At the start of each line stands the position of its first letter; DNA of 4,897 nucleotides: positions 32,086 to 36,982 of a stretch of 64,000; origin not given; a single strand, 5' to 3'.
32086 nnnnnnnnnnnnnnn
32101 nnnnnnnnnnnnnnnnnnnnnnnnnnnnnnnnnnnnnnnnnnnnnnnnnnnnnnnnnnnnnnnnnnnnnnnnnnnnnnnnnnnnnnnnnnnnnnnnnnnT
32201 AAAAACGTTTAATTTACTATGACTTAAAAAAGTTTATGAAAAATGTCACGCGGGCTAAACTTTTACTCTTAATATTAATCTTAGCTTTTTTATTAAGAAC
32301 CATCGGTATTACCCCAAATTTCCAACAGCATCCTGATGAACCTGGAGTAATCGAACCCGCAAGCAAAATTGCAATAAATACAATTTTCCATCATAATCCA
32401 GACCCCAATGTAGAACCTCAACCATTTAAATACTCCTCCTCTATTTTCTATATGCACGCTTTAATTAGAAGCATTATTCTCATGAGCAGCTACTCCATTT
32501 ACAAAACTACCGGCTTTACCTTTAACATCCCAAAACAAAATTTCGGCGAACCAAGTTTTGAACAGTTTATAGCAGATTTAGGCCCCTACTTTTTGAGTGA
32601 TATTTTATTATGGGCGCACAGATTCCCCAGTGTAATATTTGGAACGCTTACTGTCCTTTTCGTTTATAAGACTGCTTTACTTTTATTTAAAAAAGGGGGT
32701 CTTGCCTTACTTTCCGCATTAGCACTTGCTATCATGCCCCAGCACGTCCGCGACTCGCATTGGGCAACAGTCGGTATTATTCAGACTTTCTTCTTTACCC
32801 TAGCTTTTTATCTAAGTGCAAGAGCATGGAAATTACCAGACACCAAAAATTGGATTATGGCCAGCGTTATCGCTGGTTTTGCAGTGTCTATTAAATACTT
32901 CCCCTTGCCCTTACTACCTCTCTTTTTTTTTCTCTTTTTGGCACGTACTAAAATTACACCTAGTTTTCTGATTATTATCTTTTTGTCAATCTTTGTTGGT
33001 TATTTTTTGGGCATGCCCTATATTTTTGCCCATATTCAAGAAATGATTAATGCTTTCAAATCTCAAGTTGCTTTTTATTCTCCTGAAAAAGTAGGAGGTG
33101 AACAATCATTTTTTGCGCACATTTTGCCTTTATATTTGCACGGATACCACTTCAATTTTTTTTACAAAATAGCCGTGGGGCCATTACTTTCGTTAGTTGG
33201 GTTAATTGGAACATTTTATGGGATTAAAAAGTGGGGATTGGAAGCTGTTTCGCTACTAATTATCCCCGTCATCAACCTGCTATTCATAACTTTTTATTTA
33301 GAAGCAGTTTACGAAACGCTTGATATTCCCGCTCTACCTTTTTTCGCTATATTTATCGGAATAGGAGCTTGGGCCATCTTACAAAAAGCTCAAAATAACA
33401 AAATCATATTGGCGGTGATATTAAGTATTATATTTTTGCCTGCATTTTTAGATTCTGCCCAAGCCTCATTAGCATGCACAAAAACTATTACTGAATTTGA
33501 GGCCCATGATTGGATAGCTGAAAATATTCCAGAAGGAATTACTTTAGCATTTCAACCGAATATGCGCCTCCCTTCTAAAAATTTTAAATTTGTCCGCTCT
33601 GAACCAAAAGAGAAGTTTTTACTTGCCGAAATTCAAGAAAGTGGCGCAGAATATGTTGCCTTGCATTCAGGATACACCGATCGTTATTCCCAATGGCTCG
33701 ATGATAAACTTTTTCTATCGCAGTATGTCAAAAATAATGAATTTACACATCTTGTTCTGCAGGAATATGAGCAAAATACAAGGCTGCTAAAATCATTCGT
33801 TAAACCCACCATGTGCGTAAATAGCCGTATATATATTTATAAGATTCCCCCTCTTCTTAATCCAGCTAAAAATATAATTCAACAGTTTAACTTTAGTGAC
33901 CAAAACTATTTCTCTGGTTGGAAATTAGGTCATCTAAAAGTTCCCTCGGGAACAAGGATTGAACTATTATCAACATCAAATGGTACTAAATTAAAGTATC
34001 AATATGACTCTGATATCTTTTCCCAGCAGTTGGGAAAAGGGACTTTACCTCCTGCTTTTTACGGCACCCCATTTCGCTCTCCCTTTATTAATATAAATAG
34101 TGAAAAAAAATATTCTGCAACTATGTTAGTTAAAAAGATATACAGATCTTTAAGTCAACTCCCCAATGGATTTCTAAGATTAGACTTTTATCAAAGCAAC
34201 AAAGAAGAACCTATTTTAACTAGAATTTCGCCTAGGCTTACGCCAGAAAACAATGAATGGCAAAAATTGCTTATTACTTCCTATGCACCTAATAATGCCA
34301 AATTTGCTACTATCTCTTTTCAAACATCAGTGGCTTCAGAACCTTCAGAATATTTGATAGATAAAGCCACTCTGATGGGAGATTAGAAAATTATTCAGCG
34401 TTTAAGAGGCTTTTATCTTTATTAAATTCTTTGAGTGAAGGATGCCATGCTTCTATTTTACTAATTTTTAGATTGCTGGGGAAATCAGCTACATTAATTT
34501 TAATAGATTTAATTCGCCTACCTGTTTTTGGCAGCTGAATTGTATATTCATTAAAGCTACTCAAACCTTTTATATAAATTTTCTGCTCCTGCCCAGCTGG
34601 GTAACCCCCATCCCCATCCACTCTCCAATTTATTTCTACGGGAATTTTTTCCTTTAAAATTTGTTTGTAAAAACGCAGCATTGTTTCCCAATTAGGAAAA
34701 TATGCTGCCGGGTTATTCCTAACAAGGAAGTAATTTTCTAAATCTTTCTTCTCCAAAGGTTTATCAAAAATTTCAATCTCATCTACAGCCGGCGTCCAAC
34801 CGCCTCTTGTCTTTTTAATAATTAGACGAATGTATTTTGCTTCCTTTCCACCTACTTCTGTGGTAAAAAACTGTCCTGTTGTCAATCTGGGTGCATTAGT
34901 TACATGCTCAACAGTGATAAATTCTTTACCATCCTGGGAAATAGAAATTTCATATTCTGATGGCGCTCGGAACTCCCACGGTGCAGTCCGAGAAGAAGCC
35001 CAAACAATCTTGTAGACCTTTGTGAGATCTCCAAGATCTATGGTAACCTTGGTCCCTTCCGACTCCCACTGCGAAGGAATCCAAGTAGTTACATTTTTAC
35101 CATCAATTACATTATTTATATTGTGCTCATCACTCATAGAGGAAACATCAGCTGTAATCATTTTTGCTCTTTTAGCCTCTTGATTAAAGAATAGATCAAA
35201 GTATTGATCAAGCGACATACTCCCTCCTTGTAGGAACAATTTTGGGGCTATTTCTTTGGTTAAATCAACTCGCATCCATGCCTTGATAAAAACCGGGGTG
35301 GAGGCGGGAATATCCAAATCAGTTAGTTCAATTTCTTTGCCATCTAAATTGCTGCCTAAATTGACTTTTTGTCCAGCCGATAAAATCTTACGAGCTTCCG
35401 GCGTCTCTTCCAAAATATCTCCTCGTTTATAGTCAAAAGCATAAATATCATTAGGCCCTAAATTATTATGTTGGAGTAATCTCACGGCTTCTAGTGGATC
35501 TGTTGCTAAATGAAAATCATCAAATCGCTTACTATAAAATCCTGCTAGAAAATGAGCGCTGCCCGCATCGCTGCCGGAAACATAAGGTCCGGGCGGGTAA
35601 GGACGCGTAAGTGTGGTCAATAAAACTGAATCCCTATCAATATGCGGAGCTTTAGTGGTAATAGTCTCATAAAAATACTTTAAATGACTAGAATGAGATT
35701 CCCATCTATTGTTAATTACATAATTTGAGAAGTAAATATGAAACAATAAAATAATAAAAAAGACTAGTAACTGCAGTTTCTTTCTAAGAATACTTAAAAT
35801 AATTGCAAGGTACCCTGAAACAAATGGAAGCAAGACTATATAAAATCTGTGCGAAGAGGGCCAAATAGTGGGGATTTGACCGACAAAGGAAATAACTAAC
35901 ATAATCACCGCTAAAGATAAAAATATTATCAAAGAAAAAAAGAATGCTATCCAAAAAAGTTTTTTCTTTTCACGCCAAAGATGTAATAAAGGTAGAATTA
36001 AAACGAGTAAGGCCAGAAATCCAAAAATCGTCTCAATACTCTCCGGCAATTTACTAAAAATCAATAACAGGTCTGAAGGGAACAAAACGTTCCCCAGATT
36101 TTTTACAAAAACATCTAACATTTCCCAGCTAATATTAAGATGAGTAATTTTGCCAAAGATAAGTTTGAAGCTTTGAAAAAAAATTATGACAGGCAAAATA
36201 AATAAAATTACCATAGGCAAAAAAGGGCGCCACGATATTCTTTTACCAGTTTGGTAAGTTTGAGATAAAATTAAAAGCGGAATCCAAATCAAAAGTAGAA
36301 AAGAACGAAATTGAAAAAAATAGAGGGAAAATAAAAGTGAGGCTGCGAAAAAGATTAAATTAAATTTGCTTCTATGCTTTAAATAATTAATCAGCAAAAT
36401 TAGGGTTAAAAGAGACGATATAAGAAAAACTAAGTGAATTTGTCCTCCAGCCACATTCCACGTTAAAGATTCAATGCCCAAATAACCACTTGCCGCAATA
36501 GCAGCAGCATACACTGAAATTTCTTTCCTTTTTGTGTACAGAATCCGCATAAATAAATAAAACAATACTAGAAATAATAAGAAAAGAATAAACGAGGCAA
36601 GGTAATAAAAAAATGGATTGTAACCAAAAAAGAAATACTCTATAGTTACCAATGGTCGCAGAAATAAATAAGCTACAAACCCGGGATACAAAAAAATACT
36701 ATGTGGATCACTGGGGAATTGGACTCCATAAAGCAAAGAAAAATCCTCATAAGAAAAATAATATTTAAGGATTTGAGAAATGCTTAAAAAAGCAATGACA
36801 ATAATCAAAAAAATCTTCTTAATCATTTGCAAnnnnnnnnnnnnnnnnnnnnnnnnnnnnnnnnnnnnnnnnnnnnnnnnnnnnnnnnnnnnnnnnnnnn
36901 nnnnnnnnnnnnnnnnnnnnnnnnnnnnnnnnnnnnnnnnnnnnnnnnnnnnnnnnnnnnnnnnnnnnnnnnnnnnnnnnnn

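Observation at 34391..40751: YfhO-like multi-TM proteins fused to discoidin (F5/8 type C)-like domains, three paralogs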

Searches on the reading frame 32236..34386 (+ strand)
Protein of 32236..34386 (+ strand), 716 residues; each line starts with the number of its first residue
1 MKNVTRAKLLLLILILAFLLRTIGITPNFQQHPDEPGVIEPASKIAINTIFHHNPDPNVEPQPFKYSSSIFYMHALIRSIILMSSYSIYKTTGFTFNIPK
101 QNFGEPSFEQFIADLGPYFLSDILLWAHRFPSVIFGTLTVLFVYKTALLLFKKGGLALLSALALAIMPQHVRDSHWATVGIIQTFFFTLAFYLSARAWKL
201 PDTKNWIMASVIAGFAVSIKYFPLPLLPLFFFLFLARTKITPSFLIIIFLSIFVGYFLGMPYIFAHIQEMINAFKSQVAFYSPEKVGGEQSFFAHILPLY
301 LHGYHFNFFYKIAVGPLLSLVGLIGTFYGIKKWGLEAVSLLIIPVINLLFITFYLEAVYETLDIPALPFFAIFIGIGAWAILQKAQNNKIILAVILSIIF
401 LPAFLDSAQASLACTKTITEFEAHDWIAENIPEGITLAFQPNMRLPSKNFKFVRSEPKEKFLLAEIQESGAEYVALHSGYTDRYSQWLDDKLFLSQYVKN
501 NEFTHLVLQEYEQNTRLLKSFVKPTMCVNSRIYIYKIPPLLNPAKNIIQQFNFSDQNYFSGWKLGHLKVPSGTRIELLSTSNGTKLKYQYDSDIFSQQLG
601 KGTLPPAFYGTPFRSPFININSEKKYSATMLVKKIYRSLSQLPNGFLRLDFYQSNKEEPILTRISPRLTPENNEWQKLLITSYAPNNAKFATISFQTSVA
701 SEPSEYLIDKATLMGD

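Call 4: search_protein_families(library=pfam, proteins=[window:32236-34386:+], max_evalue=1)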
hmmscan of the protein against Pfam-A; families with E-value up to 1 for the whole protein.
window:32236-34386:+ (716 aa): 2 families
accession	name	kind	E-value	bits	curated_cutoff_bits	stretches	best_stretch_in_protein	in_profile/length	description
PF13231.12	PMT_2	-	4.7e-14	53.3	26.1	1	121-250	18-151/160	Dolichyl-phosphate-mannose-protein mannosyltransferase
PF02366.24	PMT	-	1.3e-06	28.7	22.7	1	115-235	72-197/245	Dolichyl-phosphate-mannose-protein mannosyltransferase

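Call 5: search_protein_families(library=ncbifam, proteins=[window:32236-34386:+], max_evalue=1)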
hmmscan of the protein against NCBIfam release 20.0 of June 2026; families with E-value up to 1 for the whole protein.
window:32236-34386:+ (716 aa): 1 family
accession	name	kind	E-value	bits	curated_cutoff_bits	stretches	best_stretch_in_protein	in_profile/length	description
NF033675.1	NTTRR-F1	subfamily_domain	0.055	13.6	70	1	617-713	52-152/155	NTTRR-F1 domain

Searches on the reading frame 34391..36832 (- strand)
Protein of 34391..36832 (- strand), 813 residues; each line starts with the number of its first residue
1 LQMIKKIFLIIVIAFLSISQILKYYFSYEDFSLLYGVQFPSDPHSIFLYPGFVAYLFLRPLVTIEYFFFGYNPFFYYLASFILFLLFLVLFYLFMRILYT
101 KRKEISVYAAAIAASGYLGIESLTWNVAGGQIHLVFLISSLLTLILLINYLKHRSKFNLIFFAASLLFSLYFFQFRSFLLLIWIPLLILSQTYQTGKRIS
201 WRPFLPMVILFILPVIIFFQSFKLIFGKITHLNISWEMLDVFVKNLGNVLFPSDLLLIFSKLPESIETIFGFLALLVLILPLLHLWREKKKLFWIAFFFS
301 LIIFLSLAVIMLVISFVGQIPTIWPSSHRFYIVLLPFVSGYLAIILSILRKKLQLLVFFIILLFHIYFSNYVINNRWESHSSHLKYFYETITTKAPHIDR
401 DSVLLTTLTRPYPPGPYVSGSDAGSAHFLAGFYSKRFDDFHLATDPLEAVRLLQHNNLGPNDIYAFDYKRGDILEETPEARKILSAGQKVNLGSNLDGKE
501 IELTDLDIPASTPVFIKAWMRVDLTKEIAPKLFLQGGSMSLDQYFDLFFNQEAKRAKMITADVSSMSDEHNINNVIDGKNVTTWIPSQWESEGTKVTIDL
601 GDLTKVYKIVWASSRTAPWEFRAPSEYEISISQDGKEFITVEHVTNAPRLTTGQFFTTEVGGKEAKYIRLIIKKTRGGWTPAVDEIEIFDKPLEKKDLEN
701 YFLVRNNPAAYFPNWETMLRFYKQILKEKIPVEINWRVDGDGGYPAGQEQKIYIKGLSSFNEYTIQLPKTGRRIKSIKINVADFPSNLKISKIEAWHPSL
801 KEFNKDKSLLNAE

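Call 4: search_protein_families(library=pfam, proteins=[window:34391-36832:-], max_evalue=1)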
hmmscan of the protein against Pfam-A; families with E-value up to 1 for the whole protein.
window:34391-36832:- (813 aa): 3 families
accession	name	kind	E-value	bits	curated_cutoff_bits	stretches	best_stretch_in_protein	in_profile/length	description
PF00754.31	F5_F8_type_C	-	1.5e-11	44.9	28.2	1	562-679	3-121/127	F5/8 type C domain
PF22633.2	F5_F8_type_C_2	-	2.6e-08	34.8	27.8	1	574-670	1-91/91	NedA-like, galactose-binding domain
PF03793.24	PASTA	-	0.037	14.4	23.2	1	448-492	13-60/64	PASTA domain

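Call 5: search_protein_families(library=ncbifam, proteins=[window:34391-36832:-], max_evalue=1)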
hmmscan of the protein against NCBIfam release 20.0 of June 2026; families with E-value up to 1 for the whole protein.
window:34391-36832:- (813 aa): 1 family
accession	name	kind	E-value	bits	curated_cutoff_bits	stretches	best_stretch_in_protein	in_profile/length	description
NF047619.1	NADase_discoid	domain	0.055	13.6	38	1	565-610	8-54/130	NADase-type glycan-binding domain-containing protein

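Call 33: list_cluster_members(proteins=[window:34391-36832:-, P0011, P0012, P0013, P0018, P0019, P0023, P0031, P0040, P0072])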
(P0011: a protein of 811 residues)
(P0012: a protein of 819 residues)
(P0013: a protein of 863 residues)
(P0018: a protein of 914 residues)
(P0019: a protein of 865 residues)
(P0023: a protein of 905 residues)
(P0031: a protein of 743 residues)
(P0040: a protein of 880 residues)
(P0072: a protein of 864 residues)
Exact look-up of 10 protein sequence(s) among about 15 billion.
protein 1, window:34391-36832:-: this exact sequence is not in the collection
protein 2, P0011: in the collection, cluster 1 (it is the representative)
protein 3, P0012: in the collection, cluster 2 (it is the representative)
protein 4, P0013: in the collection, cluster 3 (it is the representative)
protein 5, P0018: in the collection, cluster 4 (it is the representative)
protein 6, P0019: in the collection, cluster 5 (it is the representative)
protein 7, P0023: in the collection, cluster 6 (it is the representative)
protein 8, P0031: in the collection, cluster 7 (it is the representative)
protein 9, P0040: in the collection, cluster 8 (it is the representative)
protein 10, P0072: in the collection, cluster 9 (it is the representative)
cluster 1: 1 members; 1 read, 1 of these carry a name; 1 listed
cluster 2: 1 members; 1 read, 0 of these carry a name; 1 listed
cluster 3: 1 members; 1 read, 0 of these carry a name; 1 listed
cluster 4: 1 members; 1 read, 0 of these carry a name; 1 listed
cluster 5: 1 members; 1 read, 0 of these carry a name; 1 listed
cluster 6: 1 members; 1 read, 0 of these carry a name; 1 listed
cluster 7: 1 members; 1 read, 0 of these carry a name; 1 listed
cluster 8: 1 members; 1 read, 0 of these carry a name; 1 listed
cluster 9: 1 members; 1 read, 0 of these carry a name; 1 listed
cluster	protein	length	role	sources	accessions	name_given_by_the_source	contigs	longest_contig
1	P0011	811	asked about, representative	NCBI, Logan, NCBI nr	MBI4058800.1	discoidin domain-containing protein [Candidatus Microgenomates bacterium]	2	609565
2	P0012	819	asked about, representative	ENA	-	-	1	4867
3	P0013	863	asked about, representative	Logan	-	-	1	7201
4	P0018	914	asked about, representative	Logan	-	-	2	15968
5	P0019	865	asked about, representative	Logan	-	-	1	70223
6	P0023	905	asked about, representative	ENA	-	-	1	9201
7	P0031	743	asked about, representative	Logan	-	-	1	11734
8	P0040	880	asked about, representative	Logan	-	-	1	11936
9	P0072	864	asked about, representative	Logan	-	-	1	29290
